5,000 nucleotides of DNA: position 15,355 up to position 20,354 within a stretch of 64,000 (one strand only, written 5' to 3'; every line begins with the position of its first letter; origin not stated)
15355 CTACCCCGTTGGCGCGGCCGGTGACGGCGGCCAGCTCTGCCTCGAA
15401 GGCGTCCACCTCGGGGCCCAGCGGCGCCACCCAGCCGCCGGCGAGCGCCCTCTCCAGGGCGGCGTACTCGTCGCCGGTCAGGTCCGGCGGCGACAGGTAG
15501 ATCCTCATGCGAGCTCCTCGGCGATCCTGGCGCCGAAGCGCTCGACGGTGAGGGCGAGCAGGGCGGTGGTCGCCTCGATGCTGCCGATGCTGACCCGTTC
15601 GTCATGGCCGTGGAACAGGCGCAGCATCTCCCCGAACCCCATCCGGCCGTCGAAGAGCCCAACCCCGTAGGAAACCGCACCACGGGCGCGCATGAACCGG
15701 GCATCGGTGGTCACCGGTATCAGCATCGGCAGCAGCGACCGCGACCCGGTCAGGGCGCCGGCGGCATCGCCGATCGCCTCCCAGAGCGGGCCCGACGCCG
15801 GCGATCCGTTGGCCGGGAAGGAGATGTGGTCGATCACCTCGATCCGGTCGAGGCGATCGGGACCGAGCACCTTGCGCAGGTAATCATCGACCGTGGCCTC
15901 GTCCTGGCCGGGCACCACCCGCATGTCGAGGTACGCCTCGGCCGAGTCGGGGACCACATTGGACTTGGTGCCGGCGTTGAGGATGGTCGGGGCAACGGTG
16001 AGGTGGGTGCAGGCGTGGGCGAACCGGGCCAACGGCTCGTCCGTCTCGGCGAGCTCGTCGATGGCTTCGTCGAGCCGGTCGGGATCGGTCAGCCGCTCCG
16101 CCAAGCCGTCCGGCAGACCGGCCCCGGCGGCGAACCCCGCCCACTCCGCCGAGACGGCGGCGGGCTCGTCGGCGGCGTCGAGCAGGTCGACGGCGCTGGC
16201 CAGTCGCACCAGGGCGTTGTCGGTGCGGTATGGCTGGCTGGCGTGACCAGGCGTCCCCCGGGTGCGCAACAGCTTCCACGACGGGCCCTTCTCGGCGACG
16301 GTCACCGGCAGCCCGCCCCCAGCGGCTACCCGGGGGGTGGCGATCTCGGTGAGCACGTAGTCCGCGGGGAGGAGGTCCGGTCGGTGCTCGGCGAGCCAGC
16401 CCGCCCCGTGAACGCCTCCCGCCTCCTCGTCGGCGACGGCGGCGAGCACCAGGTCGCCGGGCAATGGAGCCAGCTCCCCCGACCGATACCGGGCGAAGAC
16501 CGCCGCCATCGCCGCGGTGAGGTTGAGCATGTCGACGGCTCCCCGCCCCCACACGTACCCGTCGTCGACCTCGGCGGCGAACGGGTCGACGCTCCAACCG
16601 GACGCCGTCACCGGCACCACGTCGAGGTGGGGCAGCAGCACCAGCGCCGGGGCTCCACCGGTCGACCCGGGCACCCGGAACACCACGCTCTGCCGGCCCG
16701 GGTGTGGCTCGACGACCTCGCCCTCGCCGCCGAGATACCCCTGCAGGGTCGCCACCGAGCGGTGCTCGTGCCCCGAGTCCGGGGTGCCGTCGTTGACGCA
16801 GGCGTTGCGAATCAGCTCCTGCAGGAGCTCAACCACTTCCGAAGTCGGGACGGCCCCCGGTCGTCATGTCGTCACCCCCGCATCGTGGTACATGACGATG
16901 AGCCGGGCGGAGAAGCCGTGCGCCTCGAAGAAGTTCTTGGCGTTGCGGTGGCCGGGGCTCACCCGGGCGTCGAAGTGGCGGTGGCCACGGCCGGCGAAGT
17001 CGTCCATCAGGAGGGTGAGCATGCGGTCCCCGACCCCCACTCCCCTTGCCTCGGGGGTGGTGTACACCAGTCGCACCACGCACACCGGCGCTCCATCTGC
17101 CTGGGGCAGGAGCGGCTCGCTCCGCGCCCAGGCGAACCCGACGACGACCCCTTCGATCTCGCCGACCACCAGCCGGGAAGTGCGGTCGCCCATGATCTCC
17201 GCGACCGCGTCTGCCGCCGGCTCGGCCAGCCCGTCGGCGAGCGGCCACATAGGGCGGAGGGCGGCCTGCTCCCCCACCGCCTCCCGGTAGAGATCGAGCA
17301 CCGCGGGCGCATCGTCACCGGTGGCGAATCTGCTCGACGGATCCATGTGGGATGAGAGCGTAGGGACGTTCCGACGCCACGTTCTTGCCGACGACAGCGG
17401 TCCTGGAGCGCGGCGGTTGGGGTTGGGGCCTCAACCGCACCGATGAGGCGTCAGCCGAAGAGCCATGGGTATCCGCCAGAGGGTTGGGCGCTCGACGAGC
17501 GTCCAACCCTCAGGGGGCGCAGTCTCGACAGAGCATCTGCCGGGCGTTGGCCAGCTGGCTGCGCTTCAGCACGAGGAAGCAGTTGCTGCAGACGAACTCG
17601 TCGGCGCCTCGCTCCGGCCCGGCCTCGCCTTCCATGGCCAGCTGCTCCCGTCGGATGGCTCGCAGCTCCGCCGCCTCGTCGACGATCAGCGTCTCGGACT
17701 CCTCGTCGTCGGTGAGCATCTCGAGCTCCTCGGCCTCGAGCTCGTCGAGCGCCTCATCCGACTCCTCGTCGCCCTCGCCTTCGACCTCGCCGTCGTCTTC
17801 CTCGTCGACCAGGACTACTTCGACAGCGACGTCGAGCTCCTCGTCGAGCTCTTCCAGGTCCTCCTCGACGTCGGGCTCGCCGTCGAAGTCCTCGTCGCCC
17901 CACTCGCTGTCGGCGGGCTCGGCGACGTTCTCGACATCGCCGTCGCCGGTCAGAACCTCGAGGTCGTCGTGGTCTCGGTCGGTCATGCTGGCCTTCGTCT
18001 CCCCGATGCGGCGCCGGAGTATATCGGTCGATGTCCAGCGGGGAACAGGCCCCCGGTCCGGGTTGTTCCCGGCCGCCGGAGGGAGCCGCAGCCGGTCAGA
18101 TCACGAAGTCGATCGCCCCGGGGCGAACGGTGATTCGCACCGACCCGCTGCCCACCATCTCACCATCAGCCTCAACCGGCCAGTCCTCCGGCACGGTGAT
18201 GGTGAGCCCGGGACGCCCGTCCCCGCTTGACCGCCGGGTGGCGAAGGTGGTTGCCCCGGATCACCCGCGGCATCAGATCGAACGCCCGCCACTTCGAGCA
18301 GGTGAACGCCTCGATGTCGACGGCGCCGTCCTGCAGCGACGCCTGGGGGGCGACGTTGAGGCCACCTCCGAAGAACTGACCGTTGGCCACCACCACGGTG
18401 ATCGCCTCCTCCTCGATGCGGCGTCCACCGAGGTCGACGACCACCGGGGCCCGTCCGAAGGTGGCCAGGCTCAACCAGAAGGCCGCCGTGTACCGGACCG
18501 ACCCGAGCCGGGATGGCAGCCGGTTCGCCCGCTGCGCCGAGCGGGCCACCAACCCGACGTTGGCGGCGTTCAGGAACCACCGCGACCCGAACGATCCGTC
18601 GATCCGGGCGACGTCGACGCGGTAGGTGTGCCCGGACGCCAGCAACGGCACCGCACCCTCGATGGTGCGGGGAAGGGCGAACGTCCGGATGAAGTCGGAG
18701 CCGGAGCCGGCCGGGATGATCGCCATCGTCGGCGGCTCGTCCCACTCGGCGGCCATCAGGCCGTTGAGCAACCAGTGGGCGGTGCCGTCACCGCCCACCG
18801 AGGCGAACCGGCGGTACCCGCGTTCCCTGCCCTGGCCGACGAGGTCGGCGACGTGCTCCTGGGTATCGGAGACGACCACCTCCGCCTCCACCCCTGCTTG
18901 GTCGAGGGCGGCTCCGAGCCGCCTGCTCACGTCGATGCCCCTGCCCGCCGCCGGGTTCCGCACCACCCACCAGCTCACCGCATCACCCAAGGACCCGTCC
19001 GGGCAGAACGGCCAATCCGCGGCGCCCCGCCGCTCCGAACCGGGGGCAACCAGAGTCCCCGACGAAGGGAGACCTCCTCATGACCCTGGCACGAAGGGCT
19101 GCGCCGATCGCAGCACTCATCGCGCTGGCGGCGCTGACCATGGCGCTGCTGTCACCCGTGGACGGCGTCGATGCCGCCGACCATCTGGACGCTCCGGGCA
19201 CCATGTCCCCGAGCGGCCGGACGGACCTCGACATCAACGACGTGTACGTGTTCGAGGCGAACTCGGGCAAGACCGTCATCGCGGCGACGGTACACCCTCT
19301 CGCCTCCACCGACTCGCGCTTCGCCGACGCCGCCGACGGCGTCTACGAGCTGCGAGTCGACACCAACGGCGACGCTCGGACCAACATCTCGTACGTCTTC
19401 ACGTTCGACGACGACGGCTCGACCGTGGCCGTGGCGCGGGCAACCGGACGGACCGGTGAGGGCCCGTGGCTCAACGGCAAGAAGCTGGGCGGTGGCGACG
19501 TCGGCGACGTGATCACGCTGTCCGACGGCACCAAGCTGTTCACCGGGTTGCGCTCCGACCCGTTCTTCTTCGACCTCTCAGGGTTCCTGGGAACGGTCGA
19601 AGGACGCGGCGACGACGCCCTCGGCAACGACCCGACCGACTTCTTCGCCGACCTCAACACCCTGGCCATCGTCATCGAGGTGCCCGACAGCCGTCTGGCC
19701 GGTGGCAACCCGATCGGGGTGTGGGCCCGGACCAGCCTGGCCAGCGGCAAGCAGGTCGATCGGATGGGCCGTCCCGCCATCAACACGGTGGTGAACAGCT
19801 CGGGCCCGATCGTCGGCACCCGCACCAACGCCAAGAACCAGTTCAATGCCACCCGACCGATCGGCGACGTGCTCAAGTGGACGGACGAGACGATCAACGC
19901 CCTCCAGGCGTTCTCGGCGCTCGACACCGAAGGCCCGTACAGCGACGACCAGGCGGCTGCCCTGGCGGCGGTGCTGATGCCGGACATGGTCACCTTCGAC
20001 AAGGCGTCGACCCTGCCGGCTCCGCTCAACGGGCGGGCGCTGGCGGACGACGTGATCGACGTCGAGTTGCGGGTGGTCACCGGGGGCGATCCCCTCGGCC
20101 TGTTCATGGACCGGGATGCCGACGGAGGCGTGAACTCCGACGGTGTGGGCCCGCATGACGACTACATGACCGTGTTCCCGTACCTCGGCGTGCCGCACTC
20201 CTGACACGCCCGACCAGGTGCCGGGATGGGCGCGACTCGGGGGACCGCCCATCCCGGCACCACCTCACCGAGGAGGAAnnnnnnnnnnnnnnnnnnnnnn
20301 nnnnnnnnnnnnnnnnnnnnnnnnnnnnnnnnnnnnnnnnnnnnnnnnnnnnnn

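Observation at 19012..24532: Self-contained SigK/RskA operon that looks like a metal-loading system for a secreted DUF4331 protein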

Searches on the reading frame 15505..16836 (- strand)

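Call 72: search_protein_families(library=ncbifam, proteins=[window:15505-16836:-], max_evalue=0.00001)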
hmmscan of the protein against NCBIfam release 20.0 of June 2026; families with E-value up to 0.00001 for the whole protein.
window:15505-16836:- (443 aa): 40 families (the best 25 are shown)
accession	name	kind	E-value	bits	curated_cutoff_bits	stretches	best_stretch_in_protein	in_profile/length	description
NF005913.0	PRK07906.1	subfamily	6.2e-78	262.4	382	1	2-427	18-435/442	hypothetical protein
NF006596.0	PRK09133.1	subfamily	1.8e-55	188.4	349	1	30-432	71-468/474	hypothetical protein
NF006399.0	PRK08651.1-2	equivalog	2.3e-36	125.7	381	1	1-427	6-397/405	succinyl-diaminopimelate desuccinylase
TIGR01910.1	DapE-ArgE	subfamily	9.5e-36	123.8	217.6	2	2-220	1-213/373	ArgE/DapE family deacylase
NF006111.0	PRK08262.1-1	equivalog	3.9e-33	114.8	825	1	48-418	104-475/493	M20 family peptidase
NF006113.0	PRK08262.1-4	equivalog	2.4e-31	109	503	1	47-419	111-490/510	M20 family peptidase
TIGR01880.1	Ac-peptdase-euk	subfamily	1.6e-29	102.8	338.6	2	35-217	45-224/401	N-acyl-aliphatic-L-amino acid amidohydrolase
NF006112.0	PRK08262.1-3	equivalog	5.5e-26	91.2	510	1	49-432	105-487/492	M20 family peptidase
NF010589.0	PRK13983.1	equivalog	2e-25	89.6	333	1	47-214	71-234/409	M20 family metallo-hydrolase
NF006400.0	PRK08651.1-3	equivalog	4.7e-23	81.6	374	1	59-216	80-228/410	succinyl-diaminopimelate desuccinylase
NF009557.0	PRK13009.1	equivalog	4.2e-22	78.8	284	1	2-221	6-217/377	succinyl-diaminopimelate desuccinylase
TIGR01892.1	AcOrn-deacetyl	equivalog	5.7e-22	78.3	297.7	1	48-218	45-202/365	acetylornithine deacetylase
NF005710.0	PRK07522.1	subfamily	2e-21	76.6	412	1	48-222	56-219/391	acetylornithine deacetylase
NF006365.0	PRK08588.1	subfamily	1.1e-20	74.3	289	1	38-324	43-275/383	succinyl-diaminopimelate desuccinylase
NF009558.0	PRK13013.1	equivalog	1.4e-20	73.4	428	1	43-216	69-233/429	acetylornithine deacetylase/succinyl-diaminopimelate desuccinylase family protein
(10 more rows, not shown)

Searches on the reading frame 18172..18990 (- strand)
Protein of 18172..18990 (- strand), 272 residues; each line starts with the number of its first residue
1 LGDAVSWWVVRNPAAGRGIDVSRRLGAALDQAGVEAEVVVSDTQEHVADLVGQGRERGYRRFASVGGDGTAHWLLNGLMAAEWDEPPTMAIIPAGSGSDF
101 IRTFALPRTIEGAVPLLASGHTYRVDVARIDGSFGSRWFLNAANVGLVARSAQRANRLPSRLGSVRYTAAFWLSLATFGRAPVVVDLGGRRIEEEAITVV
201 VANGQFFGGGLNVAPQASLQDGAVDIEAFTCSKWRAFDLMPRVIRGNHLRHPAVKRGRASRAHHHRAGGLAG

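Call 72: search_protein_families(library=ncbifam, proteins=[window:18172-18990:-], max_evalue=0.00001)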
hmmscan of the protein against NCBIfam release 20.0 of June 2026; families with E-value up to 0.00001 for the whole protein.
window:18172-18990:- (272 aa): 10 families
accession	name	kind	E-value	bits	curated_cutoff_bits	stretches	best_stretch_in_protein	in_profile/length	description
NF009604.0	PRK13057.1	equivalog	6.2e-34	117.3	274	1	10-261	14-258/302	lipid kinase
TIGR00147.1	TIGR00147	subfamily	4.6e-33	114.4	118.65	1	7-261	4-258/296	YegS/Rv2252/BmrU family lipid kinase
NF008882.0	PRK11914.1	equivalog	4.1e-31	108.3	302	1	9-263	13-269/306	diacylglycerol kinase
NF009602.0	PRK13054.1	equivalog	1.1e-27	96.9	284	1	30-239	28-235/301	lipid kinase YegS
NF009874.0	PRK13337.1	equivalog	7.5e-27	94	385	1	9-261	7-257/305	diacylglycerol kinase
NF009603.0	PRK13055.1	subfamily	8e-22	77.6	342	1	10-260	8-260/335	diacylglycerol kinase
TIGR03702.1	lip_kinase_YegS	equivalog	5e-21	75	387.45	1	29-232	23-224/295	lipid kinase YegS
NF009605.0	PRK13059.1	equivalog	3.2e-19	69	313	1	56-250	54-243/295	putative lipid kinase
NF002033.0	PRK00861.1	subfamily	2.3e-14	52.7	293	1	9-204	16-205/328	putative lipid kinase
NF040993.1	MamU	equivalog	4e-06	26.4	400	1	22-184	23-176/296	lipid kinase MamU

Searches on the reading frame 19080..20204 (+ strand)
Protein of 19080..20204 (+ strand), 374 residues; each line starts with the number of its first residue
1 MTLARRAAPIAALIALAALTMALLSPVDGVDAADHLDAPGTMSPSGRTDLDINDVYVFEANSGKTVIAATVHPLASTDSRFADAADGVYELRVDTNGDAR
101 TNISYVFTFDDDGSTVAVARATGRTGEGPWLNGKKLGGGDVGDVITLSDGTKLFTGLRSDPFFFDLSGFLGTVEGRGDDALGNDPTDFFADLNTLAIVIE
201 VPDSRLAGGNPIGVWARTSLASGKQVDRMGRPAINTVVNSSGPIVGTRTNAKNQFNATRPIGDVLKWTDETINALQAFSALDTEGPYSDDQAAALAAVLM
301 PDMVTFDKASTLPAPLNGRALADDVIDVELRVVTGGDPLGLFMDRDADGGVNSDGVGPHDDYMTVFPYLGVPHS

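Call 7: search_protein_families(library=pfam, proteins=[window:19080-20204:+], max_evalue=0.01)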
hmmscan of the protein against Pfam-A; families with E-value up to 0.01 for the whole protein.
window:19080-20204:+ (374 aa): 1 family
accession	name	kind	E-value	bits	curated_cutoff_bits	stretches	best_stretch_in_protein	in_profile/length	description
PF14224.11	DUF4331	-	1.2e-35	124.1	27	3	146-263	159-284/421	Domain of unknown function (DUF4331)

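Call 8: search_protein_families(library=ncbifam, proteins=[window:19080-20204:+], max_evalue=0.01)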
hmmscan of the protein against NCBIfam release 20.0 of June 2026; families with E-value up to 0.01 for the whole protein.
window:19080-20204:+ (374 aa): 0 families

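Call 10: search_solved_structures(query=window:19080-20204:+, max_evalue=1)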
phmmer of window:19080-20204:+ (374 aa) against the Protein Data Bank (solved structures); distinct sequences matched with E-value up to 1: 0.

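Call 11: find_homologous_proteins(query=window:19080-20204:+, max_evalue=0.00001)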
Query window:19080-20204:+ (374 aa): 3744 proteins with E <= 0.00001 among 8000 candidates; the best 120 are listed.
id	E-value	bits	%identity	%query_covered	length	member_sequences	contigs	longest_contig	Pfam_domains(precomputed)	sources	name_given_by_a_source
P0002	2.1e-237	805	98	100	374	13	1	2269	PF14224.12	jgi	jgi:hypothetical protein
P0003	1.4e-234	796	97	100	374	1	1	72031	PF14224.12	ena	-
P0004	1.1e-196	671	81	100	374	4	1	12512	PF14224.12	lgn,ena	-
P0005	1.6e-189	648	80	100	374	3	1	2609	PF14224.12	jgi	jgi:Domain of unknown function (DUF4331)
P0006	1.8e-154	532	70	99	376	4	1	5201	PF14224.12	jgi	jgi:hypothetical protein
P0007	1.7e-151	523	69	94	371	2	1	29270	PF14224.12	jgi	-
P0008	7.7e-145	501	66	100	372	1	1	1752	PF14224.12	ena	-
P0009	5.3e-141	488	64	100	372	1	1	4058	PF14224.12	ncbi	-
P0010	1.1e-137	477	65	97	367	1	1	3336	PF14224.12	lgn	-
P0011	1.1e-137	477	66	93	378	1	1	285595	PF14224.12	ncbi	-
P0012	1.6e-134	467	64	95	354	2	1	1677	PF14224.12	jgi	jgi:hypothetical protein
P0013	3.5e-133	462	64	97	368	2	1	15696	PF14224.12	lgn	-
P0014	4.4e-131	456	64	93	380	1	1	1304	PF14224.12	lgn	-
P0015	2.3e-130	453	62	100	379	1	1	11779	PF14224.12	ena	-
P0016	1.7e-128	447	63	92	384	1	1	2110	PF14224.12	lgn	-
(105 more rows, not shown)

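Call 14: find_related_loci(query=A1, collection=genome_contigs, flank=8000)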
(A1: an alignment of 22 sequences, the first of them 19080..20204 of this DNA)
Query A1 (374 aa) in genome_contigs; peptide patterns used: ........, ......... (x = any residue, [..] = any of these).
599 stretches matched a pattern (row limit reached: there are more); 580 encode a relative of the query (tblastn E <= 1e-3); the best 80 are kept; 80 distinct loci.
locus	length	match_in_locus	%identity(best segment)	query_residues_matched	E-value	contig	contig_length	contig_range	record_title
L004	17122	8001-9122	99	1-374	0e+0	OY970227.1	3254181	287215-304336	MAG: uncultured Acidimicrobiia bacterium isolate MFD06229.bin.1.171 genome assembly, chromosome: 1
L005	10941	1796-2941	61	1-374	1e-128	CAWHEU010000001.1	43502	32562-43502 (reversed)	MAG: uncultured Acidobacteriota bacterium isolate MFD00962.bin.2.52 genome assembly, contig: contig_102526, whole genome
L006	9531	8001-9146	61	1-374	3e-128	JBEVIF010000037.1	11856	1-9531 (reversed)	MAG: Acidimicrobiia bacterium isolate T2R6BO_autometa_bin_0009 T2R6BO_autometa_bin_0009_k133_15060861, whole genome shot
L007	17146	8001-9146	60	1-374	9e-129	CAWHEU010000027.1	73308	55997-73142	MAG: uncultured Acidobacteriota bacterium isolate MFD00962.bin.2.52 genome assembly, contig: contig_83962, whole genome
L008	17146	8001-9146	60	1-374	1e-126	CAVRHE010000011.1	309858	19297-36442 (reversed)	MAG: uncultured Acidobacteriota bacterium isolate MFD05567.bin.2.267 genome assembly, contig: contig_73550, whole genome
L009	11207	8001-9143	60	1-374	4e-126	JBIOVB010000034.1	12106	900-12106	MAG: Acidimicrobiia bacterium isolate MAG119 k127_1924162, whole genome shotgun sequence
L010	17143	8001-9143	60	1-374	9e-126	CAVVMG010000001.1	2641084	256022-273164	MAG: uncultured Acidobacteriota bacterium isolate MFD09267.bin.1.92 genome assembly, contig: contig_11550, whole genome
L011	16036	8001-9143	60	1-373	7e-125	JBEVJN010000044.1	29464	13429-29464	MAG: Acidimicrobiia bacterium isolate T4R1BO.metabat2.227 T4R1BO.metabat2.227_k133_6884134, whole genome shotgun sequenc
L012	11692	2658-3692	61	32-374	1e-123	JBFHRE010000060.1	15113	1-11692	MAG: Acidimicrobiia bacterium isolate Mix_sand08.2021.06.Z.3 k141_1729721_length_15113_cov_10.7284, whole genome shotgun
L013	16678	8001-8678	95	1-226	3e-124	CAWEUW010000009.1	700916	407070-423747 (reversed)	MAG: uncultured Acidimicrobiia bacterium isolate MFD05567.bin.2.61 genome assembly, contig: contig_29920, whole genome s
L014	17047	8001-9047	60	30-374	2e-121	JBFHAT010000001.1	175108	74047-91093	MAG: Acidimicrobiia bacterium isolate Mix_sand06.2021.04.Z.22 k141_974395_length_175108_cov_16.8401, whole genome shotgu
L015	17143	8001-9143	59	1-373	1e-121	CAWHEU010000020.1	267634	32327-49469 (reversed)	MAG: uncultured Acidobacteriota bacterium isolate MFD00962.bin.2.52 genome assembly, contig: contig_37464, whole genome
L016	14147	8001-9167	57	1-374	9e-119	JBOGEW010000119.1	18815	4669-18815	MAG: Acidimicrobiia bacterium isolate M3-S_metawrap_bin.276 k127_2362336, whole genome shotgun sequence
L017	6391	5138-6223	56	26-374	8e-114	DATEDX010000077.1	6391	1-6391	MAG TPA_asm: Acidimicrobiia bacterium isolate SMAG_U8718 k141_32254, whole genome shotgun sequence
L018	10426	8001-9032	58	33-374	9e-112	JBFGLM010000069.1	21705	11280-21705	MAG: Acidimicrobiia bacterium isolate Mix_sand03.2021.01.D.83 k141_1196676_length_21705_cov_21.0244, whole genome shotgu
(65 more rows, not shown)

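Call 34: predict_structure(alignment_id=A1)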
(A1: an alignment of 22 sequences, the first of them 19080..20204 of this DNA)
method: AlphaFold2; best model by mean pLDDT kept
length: 374 residues; sequences in the alignment: 22
mean_pLDDT: 68.3   pTM: 0.71
mean pLDDT of the five models: 68.3, 68.1, 66.4, 66.1, 62.8
residues with pLDDT >= 90: 53; 70-90: 157; 50-70: 70; < 50: 94
segments of 3 or more residues with pLDDT < 50: 1-4, 25-41, 75-78, 161-191, 313-324, 352-374
pLDDT, mean of each block of 10 residues (from residue 1): 54 74 43 37 61 77 83 54 81 92 92 89 73 85 88 76 40 37 39 75 91 89 82 63 54 78 86 81 83 84 82 46 53 72 74 39 38 29
secondary structure, 60 per line:
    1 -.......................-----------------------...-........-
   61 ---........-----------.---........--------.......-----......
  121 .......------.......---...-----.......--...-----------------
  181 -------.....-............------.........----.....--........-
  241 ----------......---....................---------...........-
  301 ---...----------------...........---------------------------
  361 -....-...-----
elements in order: H2-24 E52-59 E64-71 E87-94 E103-109 E115-122 H123-127 E134-140 E144-146 E152-158 H188-192 E194-202 E212-220 E225-229 H232-239 H251-256 H260-279 H289-299 E304-306 H323-333 H362-365

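Call 37: fold_search(model_id=the predicted structure, library=pdb)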
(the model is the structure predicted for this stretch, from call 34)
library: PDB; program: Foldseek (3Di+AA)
matches with E <= 10: 1221; with E <= 0.001: 0
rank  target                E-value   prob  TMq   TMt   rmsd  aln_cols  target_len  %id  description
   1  7o31_H                6.2e-03  0.06  0.08  0.12  19.1       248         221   11  Crystal structure of the anti-PAS Fab 1.2 in complex with its epitope peptide and the anti-Kappa VHH domain (released 2021-07-07)
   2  3sob_H                8.3e-03  0.06  0.08  0.12  20.8       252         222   10  The structure of the first YWTD beta propeller domain of LRP6 in complex with a FAB (released 2011-09-21)
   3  2ivf_C                8.8e-03  0.84  0.22  0.35   7.3       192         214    8  Ethylbenzene dehydrogenase from Aromatoleum aromaticum (released 2006-09-14)
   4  3bdy_H                1.4e-02  0.04  0.08  0.11  20.8       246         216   12  Dual specific bH1 Fab in complex with VEGF (released 2008-11-18)
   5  6r3r                  1.5e-02  0.12  0.09  0.08  15.8       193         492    9  First crystal structure of endo-levanase BT1760 from Bacteroides thetaiotaomicron (released 2019-06-19)
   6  8d29_G                1.6e-02  0.04  0.08  0.11  20.0       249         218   10  Crystal structure of theophylline aptamer - apo form (released 2022-11-30)
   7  7np1_I                1.8e-02  0.04  0.08  0.12  20.4       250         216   10  Crystal Structure of the SARS-CoV-2 Receptor Binding Domain in Complex with Antibody ION-360 (released 2021-11-17)
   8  2fjf_B                1.9e-02  0.04  0.08  0.11  21.6       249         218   10  Structure of the G6 Fab, a phage derived VEGF binding Fab (released 2006-02-07)
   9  2x12_A                2.0e-02  0.30  0.15  0.25   9.8       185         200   16  pH-induced modulation of Streptococcus parasanguinis adhesion by Fap1 fimbriae (released 2010-07-07)
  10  9ma0_A                2.2e-02  0.54  0.18  0.17   8.9       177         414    5  Cryo-EM structure of EBV gp350 D123 in complex with neutralizing antibody 4A11 (released 2026-03-18)
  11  7nwo                  2.4e-02  0.57  0.18  0.31  10.6       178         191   13  A carbohydrate binding module family 9 (CBM9) from Caldicellulosiruptor kristjanssonii in complex with glucose (released 2021-07-07)
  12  7ps1_A                2.4e-02  0.04  0.09  0.12  21.5       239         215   11  Crystal structure of the receptor binding domain of SARS-CoV-2 beta variant spike glycoprotein in complex with Beta-27 (released 2021-12-15)
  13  6xq2_C                2.4e-02  0.04  0.08  0.13  20.9       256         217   10  Human antibody S8V2-37 in complex with the influenza hemagglutinin head domain of A/Texas/50/2012(H3N2) (released 2021-05-19)
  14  6v4q_H                2.4e-02  0.04  0.08  0.12  21.1       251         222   12  Crystal structure of a MR78-like antibody naive-1 Fab (released 2020-11-25)
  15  3evj_L                2.6e-02  0.06  0.10  0.10  18.3       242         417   10  Intermediate structure of antithrombin bound to the natural pentasaccharide (released 2008-10-21)
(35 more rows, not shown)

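Call 72: search_protein_families(library=ncbifam, proteins=[L004:12703-13434:+], max_evalue=0.00001)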
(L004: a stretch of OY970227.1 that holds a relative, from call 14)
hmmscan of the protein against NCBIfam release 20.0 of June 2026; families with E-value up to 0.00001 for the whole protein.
L004:12703-13434:+ (243 aa): 2 families
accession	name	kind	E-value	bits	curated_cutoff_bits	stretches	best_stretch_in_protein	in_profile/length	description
NF052375.1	antisigma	equivalog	1.7e-51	175.3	100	1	10-233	1-216/217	anti-sigma factor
NF010501.0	PRK13920.1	subfamily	4.6e-15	55.8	225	1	6-237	3-210/213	putative anti-sigmaE protein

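Call 90: search_protein_representatives(protein=window:19080-20204:+)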
Query: 374 residues. Proteins with E-value up to 0.001 (for the whole library): 1864; up to 1e-10: 631; up to 1e-30: 126. The best 150 are listed.
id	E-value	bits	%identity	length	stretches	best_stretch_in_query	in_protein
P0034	7.0e-124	430.2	62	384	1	4-372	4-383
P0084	1.8e-113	395.9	57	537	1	5-374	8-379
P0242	6.5e-108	377.6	55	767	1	1-374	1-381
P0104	1.2e-106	373.5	56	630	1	11-373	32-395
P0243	4.7e-100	351.8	53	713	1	13-374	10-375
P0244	2.7e-94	332.8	54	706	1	5-374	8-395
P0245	8.6e-78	278.5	52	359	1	16-374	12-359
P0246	3.6e-74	266.6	56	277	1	107-373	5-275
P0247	3.2e-71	256.9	53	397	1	18-373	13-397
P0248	5.2e-69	249.6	51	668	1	1-373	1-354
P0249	5.9e-69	249.4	46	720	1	11-374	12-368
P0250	1.4e-67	244.9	45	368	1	13-373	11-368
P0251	1.5e-65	238.3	46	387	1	8-373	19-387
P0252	3.7e-65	237.0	48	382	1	9-373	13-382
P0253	4.5e-65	236.7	76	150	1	225-373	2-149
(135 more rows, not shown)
